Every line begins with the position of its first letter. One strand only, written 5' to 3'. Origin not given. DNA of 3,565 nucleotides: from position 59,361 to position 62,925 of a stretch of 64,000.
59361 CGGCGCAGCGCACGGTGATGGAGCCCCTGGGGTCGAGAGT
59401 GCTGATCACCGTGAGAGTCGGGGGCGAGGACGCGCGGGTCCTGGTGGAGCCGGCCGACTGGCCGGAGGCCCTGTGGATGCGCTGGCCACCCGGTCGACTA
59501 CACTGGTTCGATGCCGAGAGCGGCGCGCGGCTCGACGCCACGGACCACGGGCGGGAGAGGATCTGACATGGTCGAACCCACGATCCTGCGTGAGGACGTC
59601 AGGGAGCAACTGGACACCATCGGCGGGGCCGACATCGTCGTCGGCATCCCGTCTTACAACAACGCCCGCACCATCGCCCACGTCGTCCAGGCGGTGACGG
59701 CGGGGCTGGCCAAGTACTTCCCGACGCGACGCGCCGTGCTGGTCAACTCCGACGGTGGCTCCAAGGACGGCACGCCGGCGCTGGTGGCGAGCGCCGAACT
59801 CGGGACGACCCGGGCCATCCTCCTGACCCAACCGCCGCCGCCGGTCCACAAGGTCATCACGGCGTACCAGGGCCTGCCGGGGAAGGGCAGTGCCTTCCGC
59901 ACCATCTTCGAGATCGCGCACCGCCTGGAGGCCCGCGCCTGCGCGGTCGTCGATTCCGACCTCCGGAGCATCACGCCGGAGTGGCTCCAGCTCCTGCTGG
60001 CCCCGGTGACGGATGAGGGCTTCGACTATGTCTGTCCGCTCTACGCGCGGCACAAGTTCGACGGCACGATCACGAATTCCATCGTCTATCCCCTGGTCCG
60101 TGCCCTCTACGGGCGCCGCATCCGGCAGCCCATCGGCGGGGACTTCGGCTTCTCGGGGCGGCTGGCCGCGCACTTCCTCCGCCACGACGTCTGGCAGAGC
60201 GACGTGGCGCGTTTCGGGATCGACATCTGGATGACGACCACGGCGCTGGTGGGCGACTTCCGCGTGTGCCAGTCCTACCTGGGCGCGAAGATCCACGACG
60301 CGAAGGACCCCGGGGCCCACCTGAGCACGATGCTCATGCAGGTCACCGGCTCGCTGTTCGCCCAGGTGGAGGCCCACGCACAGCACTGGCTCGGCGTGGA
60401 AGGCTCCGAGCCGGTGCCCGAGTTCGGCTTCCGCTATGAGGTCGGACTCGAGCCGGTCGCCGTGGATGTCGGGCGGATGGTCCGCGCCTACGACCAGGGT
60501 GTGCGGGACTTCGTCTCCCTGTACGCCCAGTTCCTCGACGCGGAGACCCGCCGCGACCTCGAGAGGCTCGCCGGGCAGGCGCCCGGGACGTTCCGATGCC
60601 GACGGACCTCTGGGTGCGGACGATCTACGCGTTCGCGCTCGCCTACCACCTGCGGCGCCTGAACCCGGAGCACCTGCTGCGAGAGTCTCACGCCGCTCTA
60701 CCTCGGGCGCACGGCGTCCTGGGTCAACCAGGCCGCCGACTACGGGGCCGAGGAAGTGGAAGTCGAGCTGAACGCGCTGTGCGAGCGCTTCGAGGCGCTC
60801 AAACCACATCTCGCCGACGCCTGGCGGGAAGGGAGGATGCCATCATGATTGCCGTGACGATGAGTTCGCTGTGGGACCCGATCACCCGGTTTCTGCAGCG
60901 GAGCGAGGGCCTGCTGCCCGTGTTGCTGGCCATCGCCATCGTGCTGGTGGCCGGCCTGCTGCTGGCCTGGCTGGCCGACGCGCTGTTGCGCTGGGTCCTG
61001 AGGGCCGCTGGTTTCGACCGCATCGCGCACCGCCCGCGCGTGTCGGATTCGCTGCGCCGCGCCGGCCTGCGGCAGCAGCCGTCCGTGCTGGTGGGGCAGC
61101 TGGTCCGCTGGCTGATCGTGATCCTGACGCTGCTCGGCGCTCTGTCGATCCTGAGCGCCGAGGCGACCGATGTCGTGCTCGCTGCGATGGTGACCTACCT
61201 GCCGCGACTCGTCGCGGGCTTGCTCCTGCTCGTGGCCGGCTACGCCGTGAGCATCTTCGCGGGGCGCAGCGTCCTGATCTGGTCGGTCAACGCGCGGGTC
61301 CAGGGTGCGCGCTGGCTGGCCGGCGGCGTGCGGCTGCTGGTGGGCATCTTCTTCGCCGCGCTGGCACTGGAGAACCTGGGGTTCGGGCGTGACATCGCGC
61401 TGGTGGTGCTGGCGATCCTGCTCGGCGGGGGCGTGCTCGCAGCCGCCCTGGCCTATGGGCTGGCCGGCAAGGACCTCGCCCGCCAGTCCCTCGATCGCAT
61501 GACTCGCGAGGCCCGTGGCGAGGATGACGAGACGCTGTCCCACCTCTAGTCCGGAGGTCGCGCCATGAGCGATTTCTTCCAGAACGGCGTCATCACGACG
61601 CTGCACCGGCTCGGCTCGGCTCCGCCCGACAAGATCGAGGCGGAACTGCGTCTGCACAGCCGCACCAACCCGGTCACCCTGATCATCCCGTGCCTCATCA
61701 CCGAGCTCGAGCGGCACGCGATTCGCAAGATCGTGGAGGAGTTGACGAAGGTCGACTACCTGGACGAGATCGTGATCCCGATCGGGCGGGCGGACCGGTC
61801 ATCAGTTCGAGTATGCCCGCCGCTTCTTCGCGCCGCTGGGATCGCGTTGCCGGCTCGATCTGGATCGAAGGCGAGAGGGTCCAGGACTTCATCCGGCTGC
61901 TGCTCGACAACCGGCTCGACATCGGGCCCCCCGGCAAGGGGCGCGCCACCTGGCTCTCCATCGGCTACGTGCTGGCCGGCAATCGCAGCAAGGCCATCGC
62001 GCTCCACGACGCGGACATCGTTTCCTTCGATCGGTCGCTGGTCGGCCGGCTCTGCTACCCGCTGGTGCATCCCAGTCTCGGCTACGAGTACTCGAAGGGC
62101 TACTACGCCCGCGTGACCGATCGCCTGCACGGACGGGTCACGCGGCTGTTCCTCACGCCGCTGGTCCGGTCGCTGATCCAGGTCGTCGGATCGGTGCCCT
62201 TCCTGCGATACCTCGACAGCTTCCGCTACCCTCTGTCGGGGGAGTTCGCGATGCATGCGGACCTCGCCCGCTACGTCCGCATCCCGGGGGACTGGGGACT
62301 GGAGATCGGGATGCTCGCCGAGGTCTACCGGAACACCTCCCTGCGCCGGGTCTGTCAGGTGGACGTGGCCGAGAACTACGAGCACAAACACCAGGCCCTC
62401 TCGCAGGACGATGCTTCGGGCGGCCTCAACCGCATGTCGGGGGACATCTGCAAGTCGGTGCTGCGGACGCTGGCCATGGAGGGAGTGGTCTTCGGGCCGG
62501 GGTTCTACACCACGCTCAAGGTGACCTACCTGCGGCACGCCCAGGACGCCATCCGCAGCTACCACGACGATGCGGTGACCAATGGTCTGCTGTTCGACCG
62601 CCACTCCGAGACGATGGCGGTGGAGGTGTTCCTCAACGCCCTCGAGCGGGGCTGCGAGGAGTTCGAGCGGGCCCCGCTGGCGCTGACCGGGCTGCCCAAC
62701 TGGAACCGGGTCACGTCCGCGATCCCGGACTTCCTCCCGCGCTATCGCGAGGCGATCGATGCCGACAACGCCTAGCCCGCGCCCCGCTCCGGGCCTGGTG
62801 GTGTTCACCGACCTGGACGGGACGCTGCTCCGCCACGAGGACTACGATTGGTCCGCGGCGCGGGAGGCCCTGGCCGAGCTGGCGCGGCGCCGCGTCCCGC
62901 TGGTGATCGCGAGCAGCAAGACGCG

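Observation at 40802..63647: All sugar-osmolyte synthase genes are multiply frameshifted while interleaved transport, channel and regulatory genes are intact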

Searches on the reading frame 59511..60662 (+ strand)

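Call 5: search_protein_families(library=pfam, proteins=[window:59511-60662:+], max_evalue=0.01)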
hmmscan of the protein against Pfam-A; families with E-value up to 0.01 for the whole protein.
window:59511-60662:+ (383 aa): 1 family
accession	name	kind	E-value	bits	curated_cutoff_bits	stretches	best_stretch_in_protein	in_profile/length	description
PF00535.33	Glycos_transf_2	-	3.5e-07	30.7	23.3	1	44-186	2-123/168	Glycosyl transferase family 2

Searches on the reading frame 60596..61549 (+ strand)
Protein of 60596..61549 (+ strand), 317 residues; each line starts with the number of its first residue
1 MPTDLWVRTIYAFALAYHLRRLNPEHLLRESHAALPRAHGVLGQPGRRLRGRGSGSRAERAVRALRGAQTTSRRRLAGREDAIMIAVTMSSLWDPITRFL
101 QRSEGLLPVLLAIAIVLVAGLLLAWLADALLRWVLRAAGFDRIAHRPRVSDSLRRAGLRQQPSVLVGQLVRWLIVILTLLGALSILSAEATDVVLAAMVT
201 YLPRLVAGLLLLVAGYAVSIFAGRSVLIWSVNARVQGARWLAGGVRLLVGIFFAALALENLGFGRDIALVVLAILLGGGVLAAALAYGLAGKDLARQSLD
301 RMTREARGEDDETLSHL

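Call 5: search_protein_families(library=pfam, proteins=[window:60596-61549:+], max_evalue=0.01)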
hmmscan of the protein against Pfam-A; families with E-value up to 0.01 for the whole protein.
window:60596-61549:+ (317 aa): 1 family
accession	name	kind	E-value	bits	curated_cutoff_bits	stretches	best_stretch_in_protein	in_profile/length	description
PF05552.17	MS_channel_1st_1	-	0.00025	21.3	22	1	95-142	2-49/50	Mechanosensitive ion channel, conserved TM helix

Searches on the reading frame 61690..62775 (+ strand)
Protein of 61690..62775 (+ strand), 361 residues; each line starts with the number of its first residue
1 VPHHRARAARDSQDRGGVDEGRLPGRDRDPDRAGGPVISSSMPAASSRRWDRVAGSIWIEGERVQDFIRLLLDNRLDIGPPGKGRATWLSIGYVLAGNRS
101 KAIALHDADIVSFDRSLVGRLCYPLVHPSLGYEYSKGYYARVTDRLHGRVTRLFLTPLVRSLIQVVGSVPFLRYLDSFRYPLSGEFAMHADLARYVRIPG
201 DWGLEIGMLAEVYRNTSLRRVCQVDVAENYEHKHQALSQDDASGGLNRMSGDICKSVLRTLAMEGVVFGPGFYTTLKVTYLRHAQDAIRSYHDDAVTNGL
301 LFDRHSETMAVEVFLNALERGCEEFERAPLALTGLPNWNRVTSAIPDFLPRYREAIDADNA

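Call 5: search_protein_families(library=pfam, proteins=[window:61690-62775:+], max_evalue=0.01)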
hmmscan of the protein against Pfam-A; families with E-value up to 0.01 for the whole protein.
window:61690-62775:+ (361 aa): 1 family
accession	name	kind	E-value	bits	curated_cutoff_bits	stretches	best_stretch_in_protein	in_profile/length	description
PF21969.2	MGS_GT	-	0.0026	17.7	27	1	65-141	57-131/239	Mannosylglycerate synthase, GT domain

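Call 13: find_homologous_proteins(query=window:61690-62775:+)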
Query window:61690-62775:+ (361 aa): 8000 proteins with E <= 0.001 among 8000 candidates; the best 120 are listed.
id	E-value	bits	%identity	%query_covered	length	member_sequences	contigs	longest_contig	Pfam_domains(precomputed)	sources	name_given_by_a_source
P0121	4.3e-215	732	100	89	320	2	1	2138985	-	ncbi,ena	-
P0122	3.4e-201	686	98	84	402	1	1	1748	-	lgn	-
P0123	3.0e-200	683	98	84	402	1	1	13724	-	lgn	-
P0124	1.0e-185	635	89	84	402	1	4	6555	-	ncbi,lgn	-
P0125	1.5e-185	635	90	84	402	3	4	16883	-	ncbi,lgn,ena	-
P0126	4.6e-185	633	90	84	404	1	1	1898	-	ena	-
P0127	2.3e-184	631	89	84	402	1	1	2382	-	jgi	jgi:glucosyl-3-phosphoglycerate synthase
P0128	4.4e-184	630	90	84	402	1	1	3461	-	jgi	jgi:glucosyl-3-phosphoglycerate synthase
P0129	1.3e-183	628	89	84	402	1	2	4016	-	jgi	jgi:glucosyl-3-phosphoglycerate synthase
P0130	6.1e-183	626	90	84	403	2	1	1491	-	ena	-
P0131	1.8e-181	621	89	84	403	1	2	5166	-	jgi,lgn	-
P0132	1.9e-180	618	86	84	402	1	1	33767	-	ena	-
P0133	2.0e-179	615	85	84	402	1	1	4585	-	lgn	-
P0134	1.4e-178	612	86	84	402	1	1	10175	-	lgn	-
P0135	6.1e-178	610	86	84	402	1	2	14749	-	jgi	jgi:glucosyl-3-phosphoglycerate synthase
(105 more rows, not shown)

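Call 14: find_encoding_contigs(protein=P0123, flank=10000, max_places=4)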
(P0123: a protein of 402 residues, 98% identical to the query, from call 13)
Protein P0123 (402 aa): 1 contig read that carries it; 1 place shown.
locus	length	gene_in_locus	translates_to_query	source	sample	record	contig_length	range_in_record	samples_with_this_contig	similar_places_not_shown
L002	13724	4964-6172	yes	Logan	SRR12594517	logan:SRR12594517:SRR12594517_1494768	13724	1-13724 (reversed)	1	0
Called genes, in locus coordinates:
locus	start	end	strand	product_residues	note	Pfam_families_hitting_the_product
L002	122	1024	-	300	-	PF00126:HTH_1, PF03466:LysR_substrate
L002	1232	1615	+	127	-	PF02482:Ribosomal_S30AE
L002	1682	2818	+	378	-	PF18845:baeRF_family3, PF18848:baeRF_family6, PF18849:baeRF_family7, PF18851:baeRF_family8, PF18855:baeRF_family11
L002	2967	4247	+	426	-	PF00535:Glycos_transf_2 (weak)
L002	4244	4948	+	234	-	-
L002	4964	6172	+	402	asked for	-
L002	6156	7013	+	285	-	PF08282:Hydrolase_3 (weak)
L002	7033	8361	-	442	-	PF13660:DUF4147, PF05161:MOFRL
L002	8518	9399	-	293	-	PF00582:Usp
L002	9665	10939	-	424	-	PF00999:Na_H_Exchanger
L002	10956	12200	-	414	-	PF00999:Na_H_Exchanger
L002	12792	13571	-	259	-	PF02274:ADI (faint), PF19420:DDAH_eukar (weak)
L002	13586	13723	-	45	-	?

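Call 15: find_encoding_contigs(protein=P0122, flank=10000, max_places=4)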
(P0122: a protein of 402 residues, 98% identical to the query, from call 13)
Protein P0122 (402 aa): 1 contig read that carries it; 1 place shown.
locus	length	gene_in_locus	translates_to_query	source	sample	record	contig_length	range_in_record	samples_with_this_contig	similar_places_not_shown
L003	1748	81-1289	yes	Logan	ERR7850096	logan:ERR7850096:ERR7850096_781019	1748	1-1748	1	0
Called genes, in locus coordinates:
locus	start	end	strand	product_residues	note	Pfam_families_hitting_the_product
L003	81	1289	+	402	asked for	-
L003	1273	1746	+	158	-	?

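Call 16: find_encoding_contigs(protein=P0125, flank=10000, max_places=4)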
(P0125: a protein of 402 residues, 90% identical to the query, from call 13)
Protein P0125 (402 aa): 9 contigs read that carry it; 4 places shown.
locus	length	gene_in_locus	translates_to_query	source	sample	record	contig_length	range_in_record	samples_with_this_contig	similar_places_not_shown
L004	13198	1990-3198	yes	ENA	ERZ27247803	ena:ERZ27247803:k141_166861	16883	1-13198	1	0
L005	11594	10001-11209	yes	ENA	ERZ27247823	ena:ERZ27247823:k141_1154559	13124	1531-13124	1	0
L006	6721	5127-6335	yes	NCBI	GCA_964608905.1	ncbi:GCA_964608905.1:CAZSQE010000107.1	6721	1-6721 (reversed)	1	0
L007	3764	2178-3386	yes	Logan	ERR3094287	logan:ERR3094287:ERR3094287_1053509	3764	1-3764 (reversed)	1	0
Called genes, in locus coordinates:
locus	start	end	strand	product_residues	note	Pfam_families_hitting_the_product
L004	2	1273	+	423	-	?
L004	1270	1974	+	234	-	PF05552:MS_channel_1st_1 (weak)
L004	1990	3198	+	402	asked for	-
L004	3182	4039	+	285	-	PF08282:Hydrolase_3 (weak)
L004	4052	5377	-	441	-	PF13660:DUF4147, PF05161:MOFRL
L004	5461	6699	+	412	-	PF21269:TreT_GT1, PF00534:Glycos_transf_1, PF13692:Glyco_trans_1_4, PF20706:GT4-conflict, PF13524:Glyco_trans_1_2 (weak)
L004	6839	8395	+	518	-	PF00501:AMP-binding, PF13193:AMP-binding_C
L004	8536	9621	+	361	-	PF19190:BACON_2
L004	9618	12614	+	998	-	PF03714:PUD, PF17967:Pullulanase_N2, PF02922:CBM_48, PF11852:Pullul_strch_C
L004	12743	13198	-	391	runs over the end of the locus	PF03773:ArsP_1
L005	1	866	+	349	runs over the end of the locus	PF00924:MS_channel_2nd, PF21082:MS_channel_3rd (weak)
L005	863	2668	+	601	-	PF13371:TPR_9 (faint), PF03704:BTAD (faint), PF20308:TPR-S (faint), PF13424:TPR_12 (weak), PF14559:TPR_19, PF13432:TPR_16, PF14559:TPR_19 (weak), PF13431:TPR_17 (weak), +14 more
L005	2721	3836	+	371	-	PF18845:baeRF_family3, PF18848:baeRF_family6, PF18849:baeRF_family7, PF18851:baeRF_family8, PF18855:baeRF_family11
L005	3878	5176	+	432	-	PF01547:SBP_bac_1, PF13416:SBP_bac_8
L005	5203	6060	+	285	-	PF00528:BPD_transp_1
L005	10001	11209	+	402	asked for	-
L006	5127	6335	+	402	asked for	-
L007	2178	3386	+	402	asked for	-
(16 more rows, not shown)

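Call 39: search_protein_families(library=ncbifam, proteins=[L002:2967-4247:+, L002:4244-4948:+, L002:4964-6172:+, L002:6156-7013:+], max_evalue=0.001)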
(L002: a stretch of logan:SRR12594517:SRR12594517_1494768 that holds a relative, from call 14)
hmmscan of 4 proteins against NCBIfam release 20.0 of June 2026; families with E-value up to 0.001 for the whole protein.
L002:2967-4247:+ (426 aa): 1 family
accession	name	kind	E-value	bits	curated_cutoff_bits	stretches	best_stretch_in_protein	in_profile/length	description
NF010496.0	PRK13915.1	equivalog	1.6e-12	47.1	262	1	17-271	27-272/307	glucosyl-3-phosphoglycerate synthase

L002:4244-4948:+ (234 aa): 1 family
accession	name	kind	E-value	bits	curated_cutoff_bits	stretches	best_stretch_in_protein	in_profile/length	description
NF033912.1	msc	subfamily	4.1e-17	62.5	100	1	4-212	163-365/365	mechanosensitive ion channel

L002:4964-6172:+ (402 aa): 2 families
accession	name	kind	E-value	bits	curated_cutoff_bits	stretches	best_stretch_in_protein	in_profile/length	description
NF040724.1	GpgS_Meth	equivalog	9.5e-111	370.5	700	1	3-401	2-399/402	glucosyl-3-phosphoglycerate synthase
NF010496.0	PRK13915.1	equivalog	3.7e-20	72.2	262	1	122-310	102-276/307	glucosyl-3-phosphoglycerate synthase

L002:6156-7013:+ (285 aa): 17 families
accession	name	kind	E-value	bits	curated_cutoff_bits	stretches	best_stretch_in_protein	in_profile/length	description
TIGR01486.1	HAD-SF-IIB-MPGP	subfamily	1.2e-66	224.7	164.75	1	14-279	1-255/257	mannosyl-3-phosphoglycerate phosphatase family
NF001216.0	PRK00192.1-2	equivalog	5.6e-62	209.6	353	1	10-283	4-263/275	mannosyl-3-phosphoglycerate phosphatase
TIGR02461.1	osmo_MPG_phos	equivalog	3.9e-56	190.7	244.35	1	14-243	1-226/227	mannosyl-3-phosphoglycerate phosphatase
NF001218.0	PRK00192.1-5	equivalog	4.7e-51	174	362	1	13-281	5-269/275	mannosyl-3-phosphoglycerate phosphatase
TIGR02463.1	MPGP_rel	hypoth_equivalog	1.4e-50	172.1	282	1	14-243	1-215/216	mannosyl-3-phosphoglycerate phosphatase-related protein YedP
NF002976.0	PRK03669.1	equivalog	1.3e-46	159.2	315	1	13-280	8-267/271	mannosyl-3-phosphoglycerate phosphatase-related protein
NF001217.0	PRK00192.1-4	equivalog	7.4e-45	153.5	373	1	15-282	11-262/265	mannosyl-3-phosphoglycerate phosphatase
NF011072.0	PRK14502.1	equivalog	8.4e-43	146.7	762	1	14-282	418-691/694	bifunctional mannosyl-3-phosphoglycerate synthase/mannosyl-3 phosphoglycerate phosphatase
NF009342.0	PRK12702.1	equivalog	7e-34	117.5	596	1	14-281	3-294/302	mannosyl-3-phosphoglycerate phosphatase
NF001215.0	PRK00192.1-1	equivalog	2.1e-30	105.8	488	1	13-273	7-249/265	mannosyl-3-phosphoglycerate phosphatase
TIGR01484.1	HAD-SF-IIB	subfamily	5.1e-16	59.4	41.8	1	15-83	2-71/221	HAD-IIB family hydrolase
TIGR00099.1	Cof-subfamily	subfamily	1.1e-11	44.8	137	1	14-82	1-68/256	Cof-type HAD-IIB family hydrolase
TIGR01482.1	SPP-subfamily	subfamily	3.4e-09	36.6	107.15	1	16-83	2-69/225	sucrose-phosphate phosphatase subfamily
TIGR01487.1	Pglycolate_arch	equivalog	1.6e-08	34.7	122.75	1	15-80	4-69/215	phosphoglycolate phosphatase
NF002245.0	PRK01158.1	equivalog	1e-07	31.5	198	1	15-82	6-73/233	phosphoglycolate phosphatase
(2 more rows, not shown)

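Call 40: search_protein_families(library=pfam, proteins=[L002:2967-4247:+, L002:4244-4948:+, L002:4964-6172:+, L002:6156-7013:+], max_evalue=0.01)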
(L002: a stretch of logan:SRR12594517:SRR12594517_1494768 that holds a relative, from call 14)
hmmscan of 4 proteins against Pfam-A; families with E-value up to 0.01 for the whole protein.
L002:2967-4247:+ (426 aa): 1 family
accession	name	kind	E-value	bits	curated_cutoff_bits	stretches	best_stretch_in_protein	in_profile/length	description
PF00535.33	Glycos_transf_2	-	3.7e-07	30.7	23.3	1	25-169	2-125/168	Glycosyl transferase family 2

L002:4244-4948:+ (234 aa): 1 family
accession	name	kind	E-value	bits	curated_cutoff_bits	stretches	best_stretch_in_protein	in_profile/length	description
PF05552.17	MS_channel_1st_1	-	0.00081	19.7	22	1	12-59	2-49/50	Mechanosensitive ion channel, conserved TM helix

L002:4964-6172:+ (402 aa): 1 family
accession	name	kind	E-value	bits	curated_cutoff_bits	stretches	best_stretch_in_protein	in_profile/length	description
PF21969.2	MGS_GT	-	0.0045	16.9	27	1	107-162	58-114/239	Mannosylglycerate synthase, GT domain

L002:6156-7013:+ (285 aa): 4 families
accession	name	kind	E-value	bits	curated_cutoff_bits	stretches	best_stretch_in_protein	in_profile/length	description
PF08282.18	Hydrolase_3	-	4.3e-11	43.5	20.9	1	15-79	1-65/255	haloacid dehalogenase-like hydrolase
PF05116.19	S6PP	-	0.00098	19.2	20.3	0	13-58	3-48/247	Sucrose-6F-phosphate phosphohydrolase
PF00702.32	Hydrolase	-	0.0025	18.7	26.4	0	27-72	96-141/191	haloacid dehalogenase-like hydrolase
PF12710.13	HAD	-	0.0027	18.6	27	0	15-48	1-33/189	haloacid dehalogenase-like hydrolase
